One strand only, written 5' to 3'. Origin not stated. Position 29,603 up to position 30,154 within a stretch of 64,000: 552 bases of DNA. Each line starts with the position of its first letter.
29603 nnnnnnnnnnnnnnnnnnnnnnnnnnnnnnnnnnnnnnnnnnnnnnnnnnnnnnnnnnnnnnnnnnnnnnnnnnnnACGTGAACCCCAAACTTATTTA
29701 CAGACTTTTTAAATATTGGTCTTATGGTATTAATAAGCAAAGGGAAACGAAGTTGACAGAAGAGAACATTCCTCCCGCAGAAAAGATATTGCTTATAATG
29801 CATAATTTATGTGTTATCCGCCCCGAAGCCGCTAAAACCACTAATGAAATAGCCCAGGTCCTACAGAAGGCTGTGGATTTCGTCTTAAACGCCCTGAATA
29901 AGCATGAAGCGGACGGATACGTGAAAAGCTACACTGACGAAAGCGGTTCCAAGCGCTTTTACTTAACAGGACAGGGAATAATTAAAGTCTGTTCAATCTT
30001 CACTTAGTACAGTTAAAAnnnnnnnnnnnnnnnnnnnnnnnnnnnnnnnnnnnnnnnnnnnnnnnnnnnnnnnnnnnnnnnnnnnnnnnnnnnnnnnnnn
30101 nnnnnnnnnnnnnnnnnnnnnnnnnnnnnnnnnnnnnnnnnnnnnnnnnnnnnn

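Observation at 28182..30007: Glycosyltransferase with a C-terminal winged-helix domain and a divergently encoded free-standing paralog, both ending in CS[VI]FT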

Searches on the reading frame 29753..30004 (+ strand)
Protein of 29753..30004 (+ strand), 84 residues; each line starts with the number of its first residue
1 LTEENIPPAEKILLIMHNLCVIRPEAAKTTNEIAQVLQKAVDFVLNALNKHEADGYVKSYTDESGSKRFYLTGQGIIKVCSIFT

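Call 41: predict_structure(alignment_id=A3)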
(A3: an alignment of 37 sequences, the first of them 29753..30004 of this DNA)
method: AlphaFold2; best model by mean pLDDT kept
length: 84 residues; sequences in the alignment: 37
mean_pLDDT: 91.3   pTM: 0.79
mean pLDDT of the five models: 91.3, 91.0, 89.7, 88.1, 84.2
residues with pLDDT >= 90: 69; 70-90: 11; 50-70: 4; < 50: 0
segments of 3 or more residues with pLDDT < 50: none
pLDDT, mean of each block of 10 residues (from residue 1): 71 93 94 94 96 97 95 94 82
secondary structure, 60 per line:
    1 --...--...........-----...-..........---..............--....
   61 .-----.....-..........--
elements in order: H8-18 H30-37 H41-54 E57-61 E67-71 H73-82
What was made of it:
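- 29753..30007 (+): Free-standing wHTH paralogue, 84 aa, TTG start, near neutral (net +1). AF2 pLDDT 91 (call 41).
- Checked: The small protein folds the same way (pLDDT 91, call 41).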

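Call 43: fold_search(model_id=the predicted structure, library=pdb)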
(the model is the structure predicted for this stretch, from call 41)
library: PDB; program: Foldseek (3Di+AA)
matches with E <= 10: 1833; with E <= 0.001: 26
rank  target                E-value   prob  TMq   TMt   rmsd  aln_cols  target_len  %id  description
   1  3eco_A                1.0e-04  1.00  0.75  0.48   3.2        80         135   25  Crystal structure of MepR, a transcription regulator of the Staphylococcus aureus multidrug efflux pump MepA (released 2009-02-10)
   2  4asn_A                1.3e-04  1.00  0.75  0.71   2.7        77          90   21  TubR from Bacillus megaterium pBM400 (released 2012-10-03)
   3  4ld5_C                1.5e-04  1.00  0.71  0.46   3.5        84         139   24  Crystal structure of MepR Q18P mutant from multidrug resistant S. aureus clinical isolate (released 2013-09-11)
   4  4lll_M                1.6e-04  1.00  0.72  0.51   2.8        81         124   25  Crystal structure of S. aureus MepR-DNA complex (released 2014-05-14)
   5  5ffx_D                1.9e-04  1.00  0.73  0.47   3.5        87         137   28  S. aureus MepR G34K Mutant (released 2016-12-21)
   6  4l9t_B                2.0e-04  1.00  0.72  0.46   3.4        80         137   25  Crystal structure of MepR F27L mutant from multidrug resistant S. aureus clinical isolate (released 2013-09-11)
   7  5f6f_A                2.2e-04  1.00  0.69  0.43   3.3        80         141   25  S. aureus MepR G34R Mutant (released 2016-12-07)
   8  4lln_D                2.5e-04  1.00  0.71  0.45   3.3        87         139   28  Crystal structure of S. aureus MepR-DNA complex (released 2014-05-14)
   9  5fb2_A                2.7e-04  1.00  0.74  0.47   3.5        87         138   26  S. aureus MepR F27L Mutant bound to oligodeoxyribonucleotide (released 2016-12-14)
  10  5ffx_A                3.0e-04  1.00  0.73  0.46   2.1        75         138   25  S. aureus MepR G34K Mutant (released 2016-12-21)
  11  4l9j_A                3.0e-04  1.00  0.68  0.45   3.8        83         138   24  Crystal structure of S. aureus MepR in DNA-binding conformation (released 2013-09-11)
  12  4l9n_B                3.3e-04  1.00  0.74  0.47   3.6        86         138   27  Crystal structure of MepR A103V mutant from multidrug resistant S. aureus clinical isolate (released 2013-09-11)
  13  4l9t_A                3.7e-04  1.00  0.74  0.47   3.6        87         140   26  Crystal structure of MepR F27L mutant from multidrug resistant S. aureus clinical isolate (released 2013-09-11)
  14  4lln_J                4.6e-04  1.00  0.74  0.46   3.3        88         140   27  Crystal structure of S. aureus MepR-DNA complex (released 2014-05-14)
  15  6tey_MODEL_1_A        4.6e-04  1.00  0.74  0.77   2.3        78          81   26  Solution Structure of the DNA-binding TubR fragment from Clostridium Botulinum (released 2020-11-18)
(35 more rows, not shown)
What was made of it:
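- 29753..30007 (+): Foldseek matches to MarR, TubR and AspA (call 43).
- On Winged-helix (wHTH) DNA-binding domain superfamily: Foldseek probability 1.0 to MarR, TubR and AspA (call 43).
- Closest known: TubR. Same: Same size and the same wHTH-plus-C-terminal-helix layout (TM 0.71-0.77 over the whole chain, call 43).
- The best structural matches are DNA-binding proteins: MepR/MarR (E 1e-4, TM 0.75), TubR (TM 0.71-0.77 over the whole chain) and AspA (call 43).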

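Call 46: search_protein_families(library=pfam, proteins=[window:29753-30004:+], max_evalue=1)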
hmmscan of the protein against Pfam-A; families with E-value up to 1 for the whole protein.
window:29753-30004:+ (84 aa): 2 families
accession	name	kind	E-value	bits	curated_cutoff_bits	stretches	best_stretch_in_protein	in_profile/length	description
PF24983.1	DUF7774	-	0.088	13.3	26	1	25-52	41-68/97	Domain of unknown function (DUF7774)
PF25782.1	TPR_CAND1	-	0.096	13.3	32.8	1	12-59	72-119/126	CAND1-like, TPR repeats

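Call 48: search_protein_representatives(alignment_id=A3)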
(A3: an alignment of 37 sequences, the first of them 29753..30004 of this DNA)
Query: 37 sequences, 80 profile positions. Proteins with E-value up to 0.001 (for the whole library): 236; up to 1e-10: 51; up to 1e-30: 0. The best 150 are listed.
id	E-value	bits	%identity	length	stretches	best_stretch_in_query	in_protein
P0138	8.7e-28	112.3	-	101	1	1-80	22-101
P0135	1.5e-27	111.6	-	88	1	3-80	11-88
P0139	2.5e-27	110.9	-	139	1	2-80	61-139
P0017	1.5e-25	105.2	-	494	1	2-80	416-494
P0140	2.9e-24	101.1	-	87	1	2-80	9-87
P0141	3.2e-24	100.9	-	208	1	1-80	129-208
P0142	1.9e-23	98.4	-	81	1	6-80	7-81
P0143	3.5e-23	97.6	-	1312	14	20-58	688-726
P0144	9.2e-23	96.2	-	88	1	4-80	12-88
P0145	3.2e-21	91.3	-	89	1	2-80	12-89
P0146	3.3e-21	91.2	-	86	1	2-80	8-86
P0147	5.1e-21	90.7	-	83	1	2-80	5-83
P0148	3.1e-20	88.1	-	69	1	12-80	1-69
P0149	9.7e-20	86.5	-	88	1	2-80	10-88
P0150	1.9e-19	85.6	-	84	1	2-80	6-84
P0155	2.1e-16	75.8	-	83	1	5-80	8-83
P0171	5.2e-13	65.0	-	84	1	2-80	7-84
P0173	9.6e-13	64.1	-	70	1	6-80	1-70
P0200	1.7e-09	53.7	-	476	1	7-80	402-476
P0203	2.7e-09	53.1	-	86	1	3-80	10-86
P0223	2.9e-08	49.8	-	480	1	3-80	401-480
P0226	5.9e-08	48.8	-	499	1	2-77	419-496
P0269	1.3e-05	41.3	-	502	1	11-80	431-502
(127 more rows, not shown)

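Call 55: find_related_loci(query=A6, collection=metagenome_contigs, flank=6000)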
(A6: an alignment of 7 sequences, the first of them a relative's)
Query A6 (84 aa) in metagenome_contigs; peptide patterns used: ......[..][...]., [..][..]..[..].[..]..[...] (x = any residue, [..] = any of these).
334 stretches matched a pattern; 227 encode a relative of the query (tblastn E <= 1e-3); the best 80 are kept; 80 distinct loci.
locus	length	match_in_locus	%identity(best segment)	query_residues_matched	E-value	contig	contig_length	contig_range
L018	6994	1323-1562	73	5-84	1e-35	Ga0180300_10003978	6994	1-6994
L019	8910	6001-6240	71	5-84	2e-35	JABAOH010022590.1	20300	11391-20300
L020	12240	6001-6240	70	5-84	2e-34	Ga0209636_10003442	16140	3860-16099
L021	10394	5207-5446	71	5-84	1e-34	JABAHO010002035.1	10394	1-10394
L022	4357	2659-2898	71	5-84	1e-34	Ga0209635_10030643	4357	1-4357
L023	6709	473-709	71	6-84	1e-34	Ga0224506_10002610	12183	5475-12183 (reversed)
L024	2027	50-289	71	5-84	1e-34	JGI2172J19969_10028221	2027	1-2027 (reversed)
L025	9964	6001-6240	70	5-84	2e-34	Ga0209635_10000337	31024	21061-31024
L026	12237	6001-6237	68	5-83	2e-34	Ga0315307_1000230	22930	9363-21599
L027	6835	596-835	68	5-84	1e-33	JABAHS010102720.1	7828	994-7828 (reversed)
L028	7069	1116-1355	68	5-84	1e-33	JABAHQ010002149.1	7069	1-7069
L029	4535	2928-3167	68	5-84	6e-33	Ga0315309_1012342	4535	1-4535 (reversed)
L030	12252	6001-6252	61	1-84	7e-33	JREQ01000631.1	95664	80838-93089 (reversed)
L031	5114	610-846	71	6-84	8e-33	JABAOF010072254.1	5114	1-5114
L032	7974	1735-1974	65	5-84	1e-32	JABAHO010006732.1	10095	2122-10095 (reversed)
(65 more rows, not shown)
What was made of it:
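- Tried and rejected: A narrower alignment (A6) worked (call 55).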

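Call 61: list_cluster_members(proteins=[P0171, P0203, P0142, P0155, P0173, P0200, P0223, P0226, P0269, P0121])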
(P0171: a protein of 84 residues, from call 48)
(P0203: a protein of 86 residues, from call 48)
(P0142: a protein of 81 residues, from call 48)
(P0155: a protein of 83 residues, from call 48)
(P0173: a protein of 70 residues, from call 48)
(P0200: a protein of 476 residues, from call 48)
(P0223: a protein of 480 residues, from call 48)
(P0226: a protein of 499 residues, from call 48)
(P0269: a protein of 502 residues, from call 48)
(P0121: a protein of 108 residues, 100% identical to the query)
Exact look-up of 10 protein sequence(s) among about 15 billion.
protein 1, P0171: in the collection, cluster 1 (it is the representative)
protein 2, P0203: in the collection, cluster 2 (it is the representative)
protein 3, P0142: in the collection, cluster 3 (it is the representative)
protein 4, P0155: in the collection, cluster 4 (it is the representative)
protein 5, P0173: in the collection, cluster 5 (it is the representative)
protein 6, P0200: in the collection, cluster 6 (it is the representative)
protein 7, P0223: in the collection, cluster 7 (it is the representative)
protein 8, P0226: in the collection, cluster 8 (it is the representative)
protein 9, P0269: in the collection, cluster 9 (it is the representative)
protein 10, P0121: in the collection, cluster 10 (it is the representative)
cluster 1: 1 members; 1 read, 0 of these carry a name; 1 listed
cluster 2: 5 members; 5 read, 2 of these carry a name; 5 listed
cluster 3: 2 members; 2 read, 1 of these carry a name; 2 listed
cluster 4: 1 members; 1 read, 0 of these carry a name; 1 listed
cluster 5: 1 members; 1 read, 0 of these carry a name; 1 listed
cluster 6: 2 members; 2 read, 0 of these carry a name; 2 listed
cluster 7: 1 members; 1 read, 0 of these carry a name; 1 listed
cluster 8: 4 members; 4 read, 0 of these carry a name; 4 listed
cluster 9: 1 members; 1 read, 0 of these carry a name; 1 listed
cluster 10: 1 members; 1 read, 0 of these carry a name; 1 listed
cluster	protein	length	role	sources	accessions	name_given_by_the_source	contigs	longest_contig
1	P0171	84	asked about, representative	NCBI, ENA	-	-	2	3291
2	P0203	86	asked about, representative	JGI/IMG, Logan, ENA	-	Fic family protein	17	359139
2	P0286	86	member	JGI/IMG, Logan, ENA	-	Fic family protein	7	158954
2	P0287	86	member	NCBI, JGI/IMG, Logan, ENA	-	-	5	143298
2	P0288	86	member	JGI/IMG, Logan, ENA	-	-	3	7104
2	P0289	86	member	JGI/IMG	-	-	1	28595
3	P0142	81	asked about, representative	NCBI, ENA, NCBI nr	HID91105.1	TPA: hypothetical protein EYP44_03995 [Candidatus Bathyarchaeota archaeon] | hypothetical protein [Candidatus Bathyarchaeota archaeon]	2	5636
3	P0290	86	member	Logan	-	-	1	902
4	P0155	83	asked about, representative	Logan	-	-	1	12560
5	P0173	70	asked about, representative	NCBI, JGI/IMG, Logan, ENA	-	-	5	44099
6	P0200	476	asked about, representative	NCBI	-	-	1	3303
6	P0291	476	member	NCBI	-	-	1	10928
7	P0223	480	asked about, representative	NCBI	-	-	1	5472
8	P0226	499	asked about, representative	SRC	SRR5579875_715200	-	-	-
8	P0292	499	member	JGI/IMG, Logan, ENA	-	-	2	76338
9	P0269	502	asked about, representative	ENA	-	-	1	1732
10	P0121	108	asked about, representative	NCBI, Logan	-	-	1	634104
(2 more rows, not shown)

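Call 62: find_homologous_proteins(query=A4, max_evalue=0.001)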
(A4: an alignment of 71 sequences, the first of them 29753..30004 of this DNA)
Query A4 (71 sequences) (84 aa, profile of the alignment): 244 proteins with E <= 0.001 among 591 candidates; the best 120 are listed.
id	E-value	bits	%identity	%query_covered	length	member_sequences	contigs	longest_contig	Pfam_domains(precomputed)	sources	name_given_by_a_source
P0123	6.4e-24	101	88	100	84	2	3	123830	-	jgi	-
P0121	1.4e-23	100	99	100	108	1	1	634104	-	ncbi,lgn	-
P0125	2.2e-23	100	87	100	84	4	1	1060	-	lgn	-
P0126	2.5e-23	100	86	100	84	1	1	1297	-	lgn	-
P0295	3.0e-23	99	32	100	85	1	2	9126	-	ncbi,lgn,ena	-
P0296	5.0e-23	99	28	94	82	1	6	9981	PF13463.13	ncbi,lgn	-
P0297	6.3e-23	98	28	88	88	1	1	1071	PF01022.27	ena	-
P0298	6.5e-23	98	71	100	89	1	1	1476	-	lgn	-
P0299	9.9e-23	98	28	88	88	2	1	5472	PF01022.27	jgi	-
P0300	1.3e-22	97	29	94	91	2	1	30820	-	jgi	jgi:DNA-binding IclR family transcriptional regulator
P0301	2.1e-22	97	28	88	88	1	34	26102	PF01022.27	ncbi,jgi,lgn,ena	-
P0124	2.1e-22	97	87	100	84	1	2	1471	-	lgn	-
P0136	2.2e-22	97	58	82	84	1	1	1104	-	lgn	-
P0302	2.3e-22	97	28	88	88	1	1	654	PF01022.27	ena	-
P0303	2.5e-22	96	28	94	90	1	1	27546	-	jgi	jgi:DNA-binding IclR family transcriptional regulator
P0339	2.3e-21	93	29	95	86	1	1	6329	-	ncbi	ncbi:MAG: hypothetical protein ACTSVF_01020 [Candidatus Asgardarchaeia archaeon]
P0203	3.1e-21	93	33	87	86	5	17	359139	-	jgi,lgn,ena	jgi:Fic family protein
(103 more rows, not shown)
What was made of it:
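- On Winged-helix (wHTH) DNA-binding domain superfamily: Some relatives carry precomputed HTH_5 or HTH_27 hits (call 62).
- Annotation pipelines call members MarR-, IclR- or ArsR-type regulators (call 62).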

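Call 64: find_encoding_contigs(protein=P0173, flank=7000, max_places=3)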
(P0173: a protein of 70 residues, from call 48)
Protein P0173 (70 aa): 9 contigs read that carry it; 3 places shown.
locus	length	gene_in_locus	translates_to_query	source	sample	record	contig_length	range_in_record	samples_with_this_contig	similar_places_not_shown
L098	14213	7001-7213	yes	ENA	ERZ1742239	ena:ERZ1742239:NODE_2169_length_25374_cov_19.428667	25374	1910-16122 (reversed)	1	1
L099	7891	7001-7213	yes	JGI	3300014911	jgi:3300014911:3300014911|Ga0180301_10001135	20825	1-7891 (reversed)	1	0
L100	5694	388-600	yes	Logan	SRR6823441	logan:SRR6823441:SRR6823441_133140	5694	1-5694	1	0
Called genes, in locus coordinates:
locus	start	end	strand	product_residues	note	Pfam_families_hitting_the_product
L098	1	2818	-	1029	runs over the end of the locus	PF04851:ResIII, PF00270:DEAD, PF00271:Helicase_C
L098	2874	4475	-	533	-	-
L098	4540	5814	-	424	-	PF01555:N6_N4_Mtase (faint), PF03602:Cons_hypoth95 (faint)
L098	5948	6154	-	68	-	-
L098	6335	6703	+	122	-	-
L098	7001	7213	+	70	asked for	-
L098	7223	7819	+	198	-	PF08323:Glyco_transf_5 (faint), PF13439:Glyco_transf_4, PF13477:Glyco_trans_4_2 (faint), PF13579:Glyco_trans_4_4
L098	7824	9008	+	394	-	PF08323:Glyco_transf_5, PF13439:Glyco_transf_4, PF13579:Glyco_trans_4_4, PF20706:GT4-conflict, PF00534:Glycos_transf_1, PF13692:Glyco_trans_1_4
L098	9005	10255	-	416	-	PF08323:Glyco_transf_5, PF13439:Glyco_transf_4, PF13579:Glyco_trans_4_4, PF20706:GT4-conflict, PF00534:Glycos_transf_1, PF13692:Glyco_trans_1_4, PF13524:Glyco_trans_1_2 (faint)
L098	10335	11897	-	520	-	PF03065:Glyco_hydro_57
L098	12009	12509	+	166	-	PF27217:AF_0155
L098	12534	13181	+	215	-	PF00406:ADK, PF13207:AAA_17, PF13238:AAA_18 (weak), PF05191:ADK_lid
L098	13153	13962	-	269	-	PF01656:CbiA, PF10609:ParA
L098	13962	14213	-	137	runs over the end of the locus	PF01155:HypA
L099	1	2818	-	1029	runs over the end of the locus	PF04851:ResIII, PF00270:DEAD, PF00271:Helicase_C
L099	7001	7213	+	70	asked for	-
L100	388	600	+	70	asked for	-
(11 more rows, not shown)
